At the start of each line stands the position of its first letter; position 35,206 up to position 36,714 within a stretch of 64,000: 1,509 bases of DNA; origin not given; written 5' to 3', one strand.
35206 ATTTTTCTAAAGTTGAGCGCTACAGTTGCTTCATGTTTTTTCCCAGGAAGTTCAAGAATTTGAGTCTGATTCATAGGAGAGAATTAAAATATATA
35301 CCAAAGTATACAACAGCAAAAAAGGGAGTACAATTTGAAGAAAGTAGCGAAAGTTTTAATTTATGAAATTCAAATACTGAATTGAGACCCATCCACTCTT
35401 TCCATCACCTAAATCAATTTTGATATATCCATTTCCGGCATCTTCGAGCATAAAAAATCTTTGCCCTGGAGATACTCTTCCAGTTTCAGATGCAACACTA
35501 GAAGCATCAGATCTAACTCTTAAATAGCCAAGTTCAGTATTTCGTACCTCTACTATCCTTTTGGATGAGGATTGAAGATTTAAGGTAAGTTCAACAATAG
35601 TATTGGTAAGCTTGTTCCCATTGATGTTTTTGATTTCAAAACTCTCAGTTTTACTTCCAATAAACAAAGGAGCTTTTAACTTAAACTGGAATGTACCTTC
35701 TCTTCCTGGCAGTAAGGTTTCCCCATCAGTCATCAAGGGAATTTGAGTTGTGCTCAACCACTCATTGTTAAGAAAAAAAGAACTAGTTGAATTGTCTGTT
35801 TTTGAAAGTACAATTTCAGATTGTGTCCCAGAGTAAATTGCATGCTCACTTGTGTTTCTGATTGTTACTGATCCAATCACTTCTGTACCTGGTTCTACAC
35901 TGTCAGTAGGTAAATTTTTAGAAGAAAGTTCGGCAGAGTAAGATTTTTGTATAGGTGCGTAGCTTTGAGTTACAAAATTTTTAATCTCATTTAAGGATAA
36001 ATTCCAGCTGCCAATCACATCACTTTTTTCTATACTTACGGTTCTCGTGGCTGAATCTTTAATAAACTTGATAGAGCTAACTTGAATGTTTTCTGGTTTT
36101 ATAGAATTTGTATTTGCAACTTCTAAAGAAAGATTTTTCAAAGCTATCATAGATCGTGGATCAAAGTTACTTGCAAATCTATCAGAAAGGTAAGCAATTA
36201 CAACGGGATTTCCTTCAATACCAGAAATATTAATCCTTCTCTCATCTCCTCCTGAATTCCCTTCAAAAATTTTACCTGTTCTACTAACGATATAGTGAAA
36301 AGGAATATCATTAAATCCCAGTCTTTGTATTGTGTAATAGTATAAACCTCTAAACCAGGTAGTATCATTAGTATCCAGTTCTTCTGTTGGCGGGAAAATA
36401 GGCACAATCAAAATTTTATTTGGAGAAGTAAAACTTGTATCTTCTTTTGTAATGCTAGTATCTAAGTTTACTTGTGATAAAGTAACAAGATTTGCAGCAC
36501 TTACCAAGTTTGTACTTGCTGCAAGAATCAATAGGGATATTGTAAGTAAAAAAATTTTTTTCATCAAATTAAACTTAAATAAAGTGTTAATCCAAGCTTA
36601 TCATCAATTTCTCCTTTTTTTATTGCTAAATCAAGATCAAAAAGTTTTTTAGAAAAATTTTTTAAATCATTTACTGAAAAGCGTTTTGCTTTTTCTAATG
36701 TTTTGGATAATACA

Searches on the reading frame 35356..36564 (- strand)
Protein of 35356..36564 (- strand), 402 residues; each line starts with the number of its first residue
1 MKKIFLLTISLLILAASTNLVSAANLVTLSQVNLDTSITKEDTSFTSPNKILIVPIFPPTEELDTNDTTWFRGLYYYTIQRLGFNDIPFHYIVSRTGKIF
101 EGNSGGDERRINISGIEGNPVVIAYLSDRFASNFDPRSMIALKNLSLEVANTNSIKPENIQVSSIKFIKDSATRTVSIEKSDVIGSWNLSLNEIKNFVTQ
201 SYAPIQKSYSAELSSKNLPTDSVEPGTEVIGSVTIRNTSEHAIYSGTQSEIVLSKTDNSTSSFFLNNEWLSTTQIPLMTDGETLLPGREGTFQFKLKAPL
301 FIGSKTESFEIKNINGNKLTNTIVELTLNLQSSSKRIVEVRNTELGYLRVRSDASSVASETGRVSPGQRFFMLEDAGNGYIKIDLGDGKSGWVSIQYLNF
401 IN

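Call 78: search_protein_families(library=pfam, proteins=[window:35356-36564:-], max_evalue=0.00001)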
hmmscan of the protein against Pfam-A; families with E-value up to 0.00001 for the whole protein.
window:35356-36564:- (402 aa): 1 family
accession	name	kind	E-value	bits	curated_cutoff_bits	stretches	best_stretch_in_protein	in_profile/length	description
PF08239.17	SH3_3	-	1e-07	32.5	27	1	347-398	2-53/54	Bacterial SH3 domain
